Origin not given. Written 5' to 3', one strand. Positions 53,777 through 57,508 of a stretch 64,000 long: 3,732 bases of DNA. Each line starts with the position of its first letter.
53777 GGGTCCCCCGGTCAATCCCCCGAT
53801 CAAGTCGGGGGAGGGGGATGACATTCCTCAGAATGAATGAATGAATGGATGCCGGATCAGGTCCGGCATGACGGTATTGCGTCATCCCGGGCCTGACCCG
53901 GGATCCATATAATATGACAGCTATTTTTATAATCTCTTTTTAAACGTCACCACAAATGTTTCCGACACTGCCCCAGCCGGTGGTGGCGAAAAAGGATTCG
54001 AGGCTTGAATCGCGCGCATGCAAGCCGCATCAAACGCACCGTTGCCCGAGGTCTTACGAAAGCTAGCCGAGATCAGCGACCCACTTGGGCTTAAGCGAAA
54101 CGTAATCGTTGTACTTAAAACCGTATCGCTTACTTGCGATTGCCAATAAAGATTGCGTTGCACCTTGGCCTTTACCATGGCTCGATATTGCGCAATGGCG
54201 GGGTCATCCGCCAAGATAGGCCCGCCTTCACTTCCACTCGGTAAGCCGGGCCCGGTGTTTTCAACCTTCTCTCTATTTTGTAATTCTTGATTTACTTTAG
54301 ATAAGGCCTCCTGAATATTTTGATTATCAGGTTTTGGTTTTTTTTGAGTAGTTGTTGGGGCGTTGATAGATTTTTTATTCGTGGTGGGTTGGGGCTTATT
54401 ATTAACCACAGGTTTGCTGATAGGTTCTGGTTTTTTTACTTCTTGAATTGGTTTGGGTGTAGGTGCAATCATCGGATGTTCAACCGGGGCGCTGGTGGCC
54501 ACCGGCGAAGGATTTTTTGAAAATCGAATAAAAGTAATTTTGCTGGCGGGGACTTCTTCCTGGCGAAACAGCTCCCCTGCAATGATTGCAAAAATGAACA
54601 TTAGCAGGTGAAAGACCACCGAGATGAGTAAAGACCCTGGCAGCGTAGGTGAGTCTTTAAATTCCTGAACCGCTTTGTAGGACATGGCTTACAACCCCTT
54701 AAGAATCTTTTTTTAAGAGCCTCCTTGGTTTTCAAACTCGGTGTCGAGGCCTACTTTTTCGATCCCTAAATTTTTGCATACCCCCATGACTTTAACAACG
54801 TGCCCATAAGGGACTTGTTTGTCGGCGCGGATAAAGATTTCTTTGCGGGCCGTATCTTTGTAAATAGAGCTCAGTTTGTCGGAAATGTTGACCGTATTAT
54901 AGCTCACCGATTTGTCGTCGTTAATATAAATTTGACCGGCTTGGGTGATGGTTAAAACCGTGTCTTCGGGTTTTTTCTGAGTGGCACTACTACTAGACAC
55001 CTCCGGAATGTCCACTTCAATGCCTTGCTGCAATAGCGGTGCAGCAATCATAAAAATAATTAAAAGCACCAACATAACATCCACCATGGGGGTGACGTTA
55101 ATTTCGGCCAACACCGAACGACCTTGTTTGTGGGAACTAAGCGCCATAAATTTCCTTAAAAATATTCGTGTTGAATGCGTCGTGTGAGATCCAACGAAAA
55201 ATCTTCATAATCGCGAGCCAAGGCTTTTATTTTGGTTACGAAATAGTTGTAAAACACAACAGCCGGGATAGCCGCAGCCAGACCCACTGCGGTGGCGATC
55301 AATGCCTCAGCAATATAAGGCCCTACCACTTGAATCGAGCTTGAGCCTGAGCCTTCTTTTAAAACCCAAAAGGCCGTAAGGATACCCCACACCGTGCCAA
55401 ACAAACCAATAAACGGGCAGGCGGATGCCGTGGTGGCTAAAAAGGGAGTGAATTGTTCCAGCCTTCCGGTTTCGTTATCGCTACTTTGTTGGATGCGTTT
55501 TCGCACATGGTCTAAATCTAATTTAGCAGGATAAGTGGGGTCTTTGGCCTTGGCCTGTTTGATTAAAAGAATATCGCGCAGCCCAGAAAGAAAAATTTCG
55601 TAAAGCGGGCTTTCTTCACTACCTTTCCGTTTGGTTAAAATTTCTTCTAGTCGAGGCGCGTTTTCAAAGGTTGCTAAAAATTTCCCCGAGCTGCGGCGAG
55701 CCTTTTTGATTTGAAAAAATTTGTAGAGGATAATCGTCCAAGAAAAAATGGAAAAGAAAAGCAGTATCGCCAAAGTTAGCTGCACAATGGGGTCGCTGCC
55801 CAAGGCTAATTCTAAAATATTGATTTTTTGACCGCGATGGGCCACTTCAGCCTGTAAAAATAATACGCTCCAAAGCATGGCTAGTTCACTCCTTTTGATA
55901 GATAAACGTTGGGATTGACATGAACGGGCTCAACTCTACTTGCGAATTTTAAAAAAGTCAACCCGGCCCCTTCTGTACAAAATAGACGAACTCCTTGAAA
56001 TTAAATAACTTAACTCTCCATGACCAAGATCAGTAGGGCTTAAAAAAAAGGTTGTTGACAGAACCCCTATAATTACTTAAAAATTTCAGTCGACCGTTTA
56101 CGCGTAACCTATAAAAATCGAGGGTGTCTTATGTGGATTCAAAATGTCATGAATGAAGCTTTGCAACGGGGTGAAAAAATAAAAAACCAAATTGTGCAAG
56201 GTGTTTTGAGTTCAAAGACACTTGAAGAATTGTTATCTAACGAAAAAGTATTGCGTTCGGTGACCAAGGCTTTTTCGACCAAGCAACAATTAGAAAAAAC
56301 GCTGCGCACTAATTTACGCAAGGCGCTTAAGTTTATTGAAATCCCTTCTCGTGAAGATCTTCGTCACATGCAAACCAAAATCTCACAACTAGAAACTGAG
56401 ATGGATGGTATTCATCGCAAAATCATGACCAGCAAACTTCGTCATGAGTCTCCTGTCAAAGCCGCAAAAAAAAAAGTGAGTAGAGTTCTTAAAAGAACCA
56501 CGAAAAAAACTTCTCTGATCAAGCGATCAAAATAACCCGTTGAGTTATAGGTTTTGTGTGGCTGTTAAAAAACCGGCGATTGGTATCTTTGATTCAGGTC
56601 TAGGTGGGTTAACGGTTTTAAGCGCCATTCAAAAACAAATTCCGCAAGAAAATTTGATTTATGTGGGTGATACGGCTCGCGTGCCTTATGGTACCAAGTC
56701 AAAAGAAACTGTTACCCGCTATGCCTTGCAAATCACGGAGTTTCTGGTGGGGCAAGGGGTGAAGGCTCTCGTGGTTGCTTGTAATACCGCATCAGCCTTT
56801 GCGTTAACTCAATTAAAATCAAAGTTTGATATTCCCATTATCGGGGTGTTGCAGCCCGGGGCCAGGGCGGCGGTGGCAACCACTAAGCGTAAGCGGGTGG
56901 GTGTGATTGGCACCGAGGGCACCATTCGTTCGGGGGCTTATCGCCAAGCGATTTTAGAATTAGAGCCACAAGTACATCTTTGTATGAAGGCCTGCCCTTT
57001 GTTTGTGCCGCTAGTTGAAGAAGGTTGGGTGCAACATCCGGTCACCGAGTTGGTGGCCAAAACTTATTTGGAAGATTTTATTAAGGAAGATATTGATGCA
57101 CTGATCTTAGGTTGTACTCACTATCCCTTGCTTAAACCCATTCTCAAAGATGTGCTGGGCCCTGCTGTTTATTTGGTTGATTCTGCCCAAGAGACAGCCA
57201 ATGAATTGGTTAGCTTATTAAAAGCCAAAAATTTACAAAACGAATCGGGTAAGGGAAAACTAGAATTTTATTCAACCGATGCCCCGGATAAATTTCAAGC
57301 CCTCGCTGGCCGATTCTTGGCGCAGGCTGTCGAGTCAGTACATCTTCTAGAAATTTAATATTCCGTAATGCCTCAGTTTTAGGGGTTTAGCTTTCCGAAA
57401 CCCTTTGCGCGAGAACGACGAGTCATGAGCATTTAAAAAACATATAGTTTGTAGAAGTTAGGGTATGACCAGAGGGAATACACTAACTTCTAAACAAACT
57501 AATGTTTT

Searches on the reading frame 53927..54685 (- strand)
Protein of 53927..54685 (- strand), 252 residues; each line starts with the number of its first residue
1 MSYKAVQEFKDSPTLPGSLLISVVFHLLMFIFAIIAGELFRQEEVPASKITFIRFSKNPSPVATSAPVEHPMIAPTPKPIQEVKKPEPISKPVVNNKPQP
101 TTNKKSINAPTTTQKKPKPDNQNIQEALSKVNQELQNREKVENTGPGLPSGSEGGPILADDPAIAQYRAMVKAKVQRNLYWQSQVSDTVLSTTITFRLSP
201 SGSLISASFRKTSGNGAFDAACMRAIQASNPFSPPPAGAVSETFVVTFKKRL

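Call 89: search_protein_families(library=pfam, proteins=[window:53927-54685:-], max_evalue=0.001)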
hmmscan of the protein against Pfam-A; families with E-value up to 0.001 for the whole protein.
window:53927-54685:- (252 aa): 3 families
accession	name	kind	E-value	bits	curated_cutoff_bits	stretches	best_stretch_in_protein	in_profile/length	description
PF13103.11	TonB_2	-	3.7e-18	65.9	22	1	165-248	2-85/85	TonB C terminal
PF06519.16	TolA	-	2.5e-06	28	25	1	163-244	12-89/96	TolA C-terminal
PF03544.19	TonB_C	-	0.00035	21.4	24.6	1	193-245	19-72/79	Gram-negative bacterial TonB protein C-terminal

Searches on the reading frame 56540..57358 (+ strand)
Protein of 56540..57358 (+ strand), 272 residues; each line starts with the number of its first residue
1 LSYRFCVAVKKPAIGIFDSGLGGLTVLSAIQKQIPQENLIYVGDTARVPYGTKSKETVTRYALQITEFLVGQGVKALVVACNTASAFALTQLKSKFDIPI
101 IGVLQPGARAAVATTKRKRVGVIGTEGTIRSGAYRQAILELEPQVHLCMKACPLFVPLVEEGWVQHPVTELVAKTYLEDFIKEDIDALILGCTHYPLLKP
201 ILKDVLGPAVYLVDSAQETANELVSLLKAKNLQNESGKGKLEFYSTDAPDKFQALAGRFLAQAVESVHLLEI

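Call 15: search_protein_families(library=pfam, proteins=[window:56540-57358:+])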
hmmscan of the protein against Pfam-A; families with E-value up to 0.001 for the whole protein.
window:56540-57358:+ (272 aa): 1 family
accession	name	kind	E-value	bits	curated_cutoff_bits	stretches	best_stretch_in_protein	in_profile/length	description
PF01177.27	Asp_Glu_race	-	1.9e-26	93.6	31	1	28-222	18-210/211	Asp/Glu/Hydantoin racemase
